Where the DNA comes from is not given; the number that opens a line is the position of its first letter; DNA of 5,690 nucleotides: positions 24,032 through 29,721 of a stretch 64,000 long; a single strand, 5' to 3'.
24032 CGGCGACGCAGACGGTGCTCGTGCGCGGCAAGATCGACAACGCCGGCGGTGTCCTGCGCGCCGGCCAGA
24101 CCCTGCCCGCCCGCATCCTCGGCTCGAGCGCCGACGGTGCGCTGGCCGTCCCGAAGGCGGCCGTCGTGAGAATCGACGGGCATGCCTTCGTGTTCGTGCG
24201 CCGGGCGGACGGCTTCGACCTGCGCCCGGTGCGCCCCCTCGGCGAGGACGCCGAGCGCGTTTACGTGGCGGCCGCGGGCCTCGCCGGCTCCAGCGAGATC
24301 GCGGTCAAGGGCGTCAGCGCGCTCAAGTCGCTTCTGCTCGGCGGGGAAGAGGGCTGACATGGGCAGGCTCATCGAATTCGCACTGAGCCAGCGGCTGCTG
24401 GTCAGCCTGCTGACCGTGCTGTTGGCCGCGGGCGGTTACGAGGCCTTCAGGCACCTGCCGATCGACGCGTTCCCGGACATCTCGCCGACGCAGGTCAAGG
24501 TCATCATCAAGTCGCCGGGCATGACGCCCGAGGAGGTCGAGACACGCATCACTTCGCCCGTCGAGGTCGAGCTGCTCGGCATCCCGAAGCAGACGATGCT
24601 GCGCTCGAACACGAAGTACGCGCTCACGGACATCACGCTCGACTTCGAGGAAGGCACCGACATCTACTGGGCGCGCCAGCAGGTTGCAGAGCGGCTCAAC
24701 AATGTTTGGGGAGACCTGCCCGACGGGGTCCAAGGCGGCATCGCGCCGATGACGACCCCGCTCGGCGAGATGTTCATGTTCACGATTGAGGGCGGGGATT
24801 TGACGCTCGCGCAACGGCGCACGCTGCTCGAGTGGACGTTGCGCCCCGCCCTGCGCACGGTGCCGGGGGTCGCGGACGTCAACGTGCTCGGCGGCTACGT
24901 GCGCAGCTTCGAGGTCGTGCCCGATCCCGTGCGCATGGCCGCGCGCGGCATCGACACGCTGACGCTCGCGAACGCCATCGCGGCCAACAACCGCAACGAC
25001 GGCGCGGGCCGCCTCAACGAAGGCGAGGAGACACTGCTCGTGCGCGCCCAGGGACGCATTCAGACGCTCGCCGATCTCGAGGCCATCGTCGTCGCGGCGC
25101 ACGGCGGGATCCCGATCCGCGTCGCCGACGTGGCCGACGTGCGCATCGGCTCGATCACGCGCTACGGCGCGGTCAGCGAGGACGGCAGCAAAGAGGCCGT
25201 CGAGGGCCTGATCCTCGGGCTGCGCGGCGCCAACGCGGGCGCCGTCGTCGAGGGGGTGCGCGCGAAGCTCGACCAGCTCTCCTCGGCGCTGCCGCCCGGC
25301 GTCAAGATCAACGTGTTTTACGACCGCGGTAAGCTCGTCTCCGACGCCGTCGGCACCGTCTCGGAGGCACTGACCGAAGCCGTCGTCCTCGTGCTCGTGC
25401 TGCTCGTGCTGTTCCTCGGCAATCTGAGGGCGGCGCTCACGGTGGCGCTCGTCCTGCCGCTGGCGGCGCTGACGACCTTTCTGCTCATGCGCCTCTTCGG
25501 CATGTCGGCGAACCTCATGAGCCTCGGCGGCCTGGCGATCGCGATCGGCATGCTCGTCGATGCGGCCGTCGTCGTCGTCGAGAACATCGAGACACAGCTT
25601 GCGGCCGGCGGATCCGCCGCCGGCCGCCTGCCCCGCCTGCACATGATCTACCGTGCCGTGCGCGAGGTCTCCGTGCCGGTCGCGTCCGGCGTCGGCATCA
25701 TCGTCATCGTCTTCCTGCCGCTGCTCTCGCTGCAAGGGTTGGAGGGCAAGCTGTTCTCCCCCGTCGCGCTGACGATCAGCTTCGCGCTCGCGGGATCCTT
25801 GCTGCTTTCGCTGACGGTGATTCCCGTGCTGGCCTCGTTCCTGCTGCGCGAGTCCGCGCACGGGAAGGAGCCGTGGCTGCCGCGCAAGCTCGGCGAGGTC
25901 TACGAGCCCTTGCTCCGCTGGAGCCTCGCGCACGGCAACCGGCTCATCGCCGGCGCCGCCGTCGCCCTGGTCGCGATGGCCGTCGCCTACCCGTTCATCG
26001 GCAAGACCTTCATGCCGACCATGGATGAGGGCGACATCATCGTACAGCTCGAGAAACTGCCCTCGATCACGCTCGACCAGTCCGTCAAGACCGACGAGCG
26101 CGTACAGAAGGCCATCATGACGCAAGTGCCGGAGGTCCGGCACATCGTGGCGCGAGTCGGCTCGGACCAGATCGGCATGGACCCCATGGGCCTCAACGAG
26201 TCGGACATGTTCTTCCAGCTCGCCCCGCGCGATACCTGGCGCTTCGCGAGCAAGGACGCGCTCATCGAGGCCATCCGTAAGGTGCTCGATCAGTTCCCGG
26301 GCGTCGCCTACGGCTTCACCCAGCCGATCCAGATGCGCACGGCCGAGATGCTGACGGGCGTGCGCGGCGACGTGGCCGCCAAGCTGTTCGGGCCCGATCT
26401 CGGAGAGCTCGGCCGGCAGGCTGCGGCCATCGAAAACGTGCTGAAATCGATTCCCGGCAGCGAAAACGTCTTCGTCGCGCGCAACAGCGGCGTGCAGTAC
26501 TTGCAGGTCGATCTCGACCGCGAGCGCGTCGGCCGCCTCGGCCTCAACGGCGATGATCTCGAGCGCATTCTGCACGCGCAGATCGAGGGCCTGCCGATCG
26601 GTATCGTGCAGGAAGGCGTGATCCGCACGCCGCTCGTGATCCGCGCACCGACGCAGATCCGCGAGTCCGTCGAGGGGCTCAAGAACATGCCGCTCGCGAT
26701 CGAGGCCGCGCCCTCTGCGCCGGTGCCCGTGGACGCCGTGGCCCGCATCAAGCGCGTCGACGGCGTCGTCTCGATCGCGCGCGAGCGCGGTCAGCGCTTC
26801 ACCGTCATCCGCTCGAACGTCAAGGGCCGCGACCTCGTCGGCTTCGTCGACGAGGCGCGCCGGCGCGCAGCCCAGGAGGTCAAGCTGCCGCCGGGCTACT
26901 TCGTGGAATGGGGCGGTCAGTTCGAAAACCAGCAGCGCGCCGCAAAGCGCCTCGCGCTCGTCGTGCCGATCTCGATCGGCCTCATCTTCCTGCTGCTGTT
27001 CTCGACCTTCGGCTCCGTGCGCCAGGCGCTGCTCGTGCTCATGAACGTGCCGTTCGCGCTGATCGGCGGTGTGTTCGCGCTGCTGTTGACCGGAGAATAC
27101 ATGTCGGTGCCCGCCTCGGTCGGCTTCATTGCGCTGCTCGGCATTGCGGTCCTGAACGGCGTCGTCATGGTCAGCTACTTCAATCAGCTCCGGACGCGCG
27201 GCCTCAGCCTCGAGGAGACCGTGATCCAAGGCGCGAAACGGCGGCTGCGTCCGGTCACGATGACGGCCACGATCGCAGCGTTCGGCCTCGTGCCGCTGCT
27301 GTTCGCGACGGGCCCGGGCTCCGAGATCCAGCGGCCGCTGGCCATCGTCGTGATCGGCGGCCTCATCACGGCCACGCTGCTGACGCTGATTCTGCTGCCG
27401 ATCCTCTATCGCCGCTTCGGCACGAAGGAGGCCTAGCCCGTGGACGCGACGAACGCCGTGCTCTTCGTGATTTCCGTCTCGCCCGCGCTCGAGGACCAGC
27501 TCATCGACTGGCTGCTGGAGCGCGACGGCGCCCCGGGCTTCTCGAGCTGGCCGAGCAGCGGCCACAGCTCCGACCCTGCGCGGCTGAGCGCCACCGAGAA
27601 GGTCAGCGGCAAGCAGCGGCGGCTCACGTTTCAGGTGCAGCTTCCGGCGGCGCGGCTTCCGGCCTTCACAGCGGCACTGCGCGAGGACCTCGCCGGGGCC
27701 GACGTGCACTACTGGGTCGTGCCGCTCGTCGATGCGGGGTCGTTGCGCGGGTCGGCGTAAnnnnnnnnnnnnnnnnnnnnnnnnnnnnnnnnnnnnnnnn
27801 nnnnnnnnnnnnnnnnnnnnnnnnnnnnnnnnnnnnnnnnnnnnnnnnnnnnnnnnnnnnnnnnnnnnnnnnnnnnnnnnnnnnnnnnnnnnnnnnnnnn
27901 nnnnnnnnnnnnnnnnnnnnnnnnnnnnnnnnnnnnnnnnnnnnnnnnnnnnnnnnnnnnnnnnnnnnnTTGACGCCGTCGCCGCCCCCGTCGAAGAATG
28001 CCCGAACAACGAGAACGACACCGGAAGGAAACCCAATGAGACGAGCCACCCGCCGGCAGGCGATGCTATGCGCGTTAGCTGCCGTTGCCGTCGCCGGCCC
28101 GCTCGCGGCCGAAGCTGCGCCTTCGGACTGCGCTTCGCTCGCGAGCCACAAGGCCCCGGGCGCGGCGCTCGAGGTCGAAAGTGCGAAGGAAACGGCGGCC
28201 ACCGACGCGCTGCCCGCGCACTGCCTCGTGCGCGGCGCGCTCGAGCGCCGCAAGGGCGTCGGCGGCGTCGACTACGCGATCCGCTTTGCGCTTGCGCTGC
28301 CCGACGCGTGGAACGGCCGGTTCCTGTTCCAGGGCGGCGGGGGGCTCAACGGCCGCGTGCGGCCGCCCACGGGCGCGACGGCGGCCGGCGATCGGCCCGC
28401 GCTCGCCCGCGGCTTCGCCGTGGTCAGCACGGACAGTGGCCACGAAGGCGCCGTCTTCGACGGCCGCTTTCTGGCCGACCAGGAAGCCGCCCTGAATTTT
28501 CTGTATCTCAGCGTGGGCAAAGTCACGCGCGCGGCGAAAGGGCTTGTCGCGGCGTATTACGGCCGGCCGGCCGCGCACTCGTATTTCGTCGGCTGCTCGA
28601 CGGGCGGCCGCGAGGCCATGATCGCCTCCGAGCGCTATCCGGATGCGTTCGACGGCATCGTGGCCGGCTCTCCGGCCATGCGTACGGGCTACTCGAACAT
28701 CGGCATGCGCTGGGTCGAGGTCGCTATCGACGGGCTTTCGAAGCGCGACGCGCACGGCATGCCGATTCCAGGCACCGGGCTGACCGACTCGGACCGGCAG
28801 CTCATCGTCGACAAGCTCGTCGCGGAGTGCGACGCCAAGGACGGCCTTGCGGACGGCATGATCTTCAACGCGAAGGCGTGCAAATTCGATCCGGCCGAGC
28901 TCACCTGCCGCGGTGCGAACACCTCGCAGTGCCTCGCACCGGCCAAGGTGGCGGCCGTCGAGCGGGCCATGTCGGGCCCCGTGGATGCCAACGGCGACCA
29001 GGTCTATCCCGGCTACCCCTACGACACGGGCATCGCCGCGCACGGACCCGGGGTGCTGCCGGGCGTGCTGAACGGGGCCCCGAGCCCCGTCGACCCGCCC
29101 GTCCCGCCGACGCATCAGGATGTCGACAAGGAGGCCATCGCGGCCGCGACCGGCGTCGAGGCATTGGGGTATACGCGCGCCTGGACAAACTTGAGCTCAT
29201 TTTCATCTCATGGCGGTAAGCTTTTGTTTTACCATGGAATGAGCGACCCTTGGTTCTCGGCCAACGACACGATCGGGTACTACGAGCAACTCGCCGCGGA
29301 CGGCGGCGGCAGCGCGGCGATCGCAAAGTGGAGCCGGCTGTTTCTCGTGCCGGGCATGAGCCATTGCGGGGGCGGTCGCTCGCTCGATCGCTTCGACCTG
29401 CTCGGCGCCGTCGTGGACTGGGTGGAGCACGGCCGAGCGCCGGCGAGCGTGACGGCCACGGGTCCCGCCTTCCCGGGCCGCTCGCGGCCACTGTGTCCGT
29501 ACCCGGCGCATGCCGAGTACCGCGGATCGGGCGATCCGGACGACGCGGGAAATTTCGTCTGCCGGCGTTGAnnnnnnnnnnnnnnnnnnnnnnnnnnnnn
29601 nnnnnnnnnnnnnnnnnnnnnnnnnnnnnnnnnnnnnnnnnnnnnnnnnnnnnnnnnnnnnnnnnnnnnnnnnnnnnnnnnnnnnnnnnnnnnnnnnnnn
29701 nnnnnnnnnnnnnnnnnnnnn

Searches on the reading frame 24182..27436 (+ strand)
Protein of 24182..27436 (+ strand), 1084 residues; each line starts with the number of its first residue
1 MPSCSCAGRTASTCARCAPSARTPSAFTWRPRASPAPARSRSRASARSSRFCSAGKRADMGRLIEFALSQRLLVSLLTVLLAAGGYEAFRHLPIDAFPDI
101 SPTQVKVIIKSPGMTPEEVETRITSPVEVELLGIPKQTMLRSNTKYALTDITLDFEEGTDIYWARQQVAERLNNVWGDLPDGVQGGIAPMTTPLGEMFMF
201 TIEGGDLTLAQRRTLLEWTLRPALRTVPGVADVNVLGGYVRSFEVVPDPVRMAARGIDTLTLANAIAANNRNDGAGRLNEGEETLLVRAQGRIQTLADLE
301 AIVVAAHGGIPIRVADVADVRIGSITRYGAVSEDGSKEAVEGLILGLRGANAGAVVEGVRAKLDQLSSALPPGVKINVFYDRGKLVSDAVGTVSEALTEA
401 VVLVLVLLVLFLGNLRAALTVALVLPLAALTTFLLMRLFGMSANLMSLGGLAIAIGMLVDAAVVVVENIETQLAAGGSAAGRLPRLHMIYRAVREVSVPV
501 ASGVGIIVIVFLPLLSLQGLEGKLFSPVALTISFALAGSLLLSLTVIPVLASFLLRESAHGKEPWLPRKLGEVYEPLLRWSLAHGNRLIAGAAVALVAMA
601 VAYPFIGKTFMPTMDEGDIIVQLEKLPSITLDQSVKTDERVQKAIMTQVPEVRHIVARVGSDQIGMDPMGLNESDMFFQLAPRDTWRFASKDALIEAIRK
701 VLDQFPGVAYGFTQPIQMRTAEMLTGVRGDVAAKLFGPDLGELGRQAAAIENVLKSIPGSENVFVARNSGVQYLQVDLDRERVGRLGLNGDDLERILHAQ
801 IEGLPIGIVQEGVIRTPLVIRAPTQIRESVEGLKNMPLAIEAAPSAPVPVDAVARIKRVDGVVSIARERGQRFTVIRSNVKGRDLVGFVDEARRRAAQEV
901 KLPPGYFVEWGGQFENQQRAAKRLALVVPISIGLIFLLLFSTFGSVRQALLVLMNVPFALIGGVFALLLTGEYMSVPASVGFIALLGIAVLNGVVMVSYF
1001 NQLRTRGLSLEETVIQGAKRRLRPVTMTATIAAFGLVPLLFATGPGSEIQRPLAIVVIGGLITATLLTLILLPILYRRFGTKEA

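Call 17: search_protein_families(library=pfam, proteins=[window:24182-27436:+])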
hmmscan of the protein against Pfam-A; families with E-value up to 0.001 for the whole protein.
window:24182-27436:+ (1084 aa): 2 families
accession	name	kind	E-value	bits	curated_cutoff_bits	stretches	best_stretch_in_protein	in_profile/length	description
PF00873.25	ACR_tran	-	7.9e-295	981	28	1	64-1078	2-1019/1021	AcrB/AcrD/AcrF family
PF03176.21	MMPL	-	5e-08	32.7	20.5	1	894-1080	111-303/333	MMPL family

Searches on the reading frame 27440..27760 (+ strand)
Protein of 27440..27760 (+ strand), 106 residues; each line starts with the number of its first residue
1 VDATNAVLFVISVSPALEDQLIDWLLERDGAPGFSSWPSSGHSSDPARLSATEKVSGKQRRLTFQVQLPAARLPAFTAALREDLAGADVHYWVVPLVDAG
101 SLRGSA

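Call 17: search_protein_families(library=pfam, proteins=[window:27440-27760:+])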
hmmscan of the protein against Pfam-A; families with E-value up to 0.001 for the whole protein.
window:27440-27760:+ (106 aa): 1 family
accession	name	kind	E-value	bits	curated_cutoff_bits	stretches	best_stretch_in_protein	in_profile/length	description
PF11582.13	DUF3240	-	5.5e-21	75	21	1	4-102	2-101/102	Protein of unknown function (DUF3240)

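Call 66: find_encoding_contigs(protein=window:27440-27760:+, flank=3000, max_places=8)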
Protein window:27440-27760:+ (106 aa): no gene with exactly this product is on record in the collection.

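Call 68: find_homologous_proteins(query=window:27440-27760:+, max_evalue=1e-20)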
Query window:27440-27760:+ (106 aa): 7 proteins with E <= 1e-20 among 30 candidates.
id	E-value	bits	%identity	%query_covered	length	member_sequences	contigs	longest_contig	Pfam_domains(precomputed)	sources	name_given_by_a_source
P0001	2.6e-62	225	100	100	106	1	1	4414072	PF11582.14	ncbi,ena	-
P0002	5.1e-48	180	82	95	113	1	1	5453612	PF11582.14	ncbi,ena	-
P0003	6.3e-36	141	68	94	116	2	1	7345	PF11582.14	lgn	-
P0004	2.2e-35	139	67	94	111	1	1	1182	PF11582.14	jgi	-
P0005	1.4e-34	136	66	96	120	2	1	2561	PF11582.14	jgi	jgi:Protein of unknown function (DUF3240)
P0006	3.0e-31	126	63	92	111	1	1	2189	PF11582.14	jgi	jgi:hypothetical protein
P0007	7.8e-31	124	65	91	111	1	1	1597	PF11582.14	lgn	-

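Call 69: find_encoding_contigs(protein=P0002, flank=3000, max_places=3)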
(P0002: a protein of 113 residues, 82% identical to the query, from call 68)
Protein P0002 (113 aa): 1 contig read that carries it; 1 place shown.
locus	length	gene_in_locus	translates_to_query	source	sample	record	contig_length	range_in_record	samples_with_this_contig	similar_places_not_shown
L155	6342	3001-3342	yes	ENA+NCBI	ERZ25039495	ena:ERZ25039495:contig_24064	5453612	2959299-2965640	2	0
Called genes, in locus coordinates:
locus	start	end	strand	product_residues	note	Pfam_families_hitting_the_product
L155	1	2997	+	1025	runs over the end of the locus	PF00873:ACR_tran, PF03176:MMPL (weak)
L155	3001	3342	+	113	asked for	PF11582:DUF3240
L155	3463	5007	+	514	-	PF07519:Tannase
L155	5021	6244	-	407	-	PF07396:Porin_O_P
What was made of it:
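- Tried and rejected: The ortholog route worked instead (calls 68, 69).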

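Call 70: find_encoding_contigs(protein=P0001, flank=1500, max_places=3)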
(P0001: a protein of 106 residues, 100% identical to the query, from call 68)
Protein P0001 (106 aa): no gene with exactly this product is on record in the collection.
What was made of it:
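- Tried and rejected: These failed (calls 66, 70).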

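Call 71: find_encoding_contigs(protein=P0003, flank=3000, max_places=3)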
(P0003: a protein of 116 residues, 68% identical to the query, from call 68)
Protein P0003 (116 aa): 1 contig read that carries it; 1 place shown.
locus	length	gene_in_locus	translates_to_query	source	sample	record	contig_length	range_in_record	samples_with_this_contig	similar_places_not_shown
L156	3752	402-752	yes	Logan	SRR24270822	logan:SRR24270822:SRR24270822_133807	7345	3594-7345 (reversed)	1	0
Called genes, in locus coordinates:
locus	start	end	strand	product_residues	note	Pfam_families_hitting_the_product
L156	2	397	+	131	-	?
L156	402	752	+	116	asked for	PF11582:DUF3240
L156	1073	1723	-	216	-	PF02798:GST_N, PF13417:GST_N_3, PF13409:GST_N_2, PF00043:GST_C (weak), PF13410:GST_C_2, PF14497:GST_C_3 (weak)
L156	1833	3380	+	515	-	PF00486:Trans_reg_C, PF13428:TPR_14 (faint), PF07719:TPR_2 (faint), PF21033:RMD1-3 (faint), PF13431:TPR_17 (faint), PF14559:TPR_19 (faint)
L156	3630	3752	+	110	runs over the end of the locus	PF03551:PadR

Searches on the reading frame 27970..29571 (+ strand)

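Call 17: search_protein_families(library=pfam, proteins=[window:27970-29571:+])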
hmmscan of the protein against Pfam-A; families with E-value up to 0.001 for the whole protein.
window:27970-29571:+ (533 aa): 2 families
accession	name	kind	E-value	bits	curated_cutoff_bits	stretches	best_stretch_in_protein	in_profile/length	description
PF07519.17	Tannase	-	4.9e-106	355.9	29.8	2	85-356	1-273/490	Tannase and feruloyl esterase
PF19878.5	DUF6351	-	0.00043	19.5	22.4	0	108-233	192-301/655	Tannase-like family of unknown function (DUF6351)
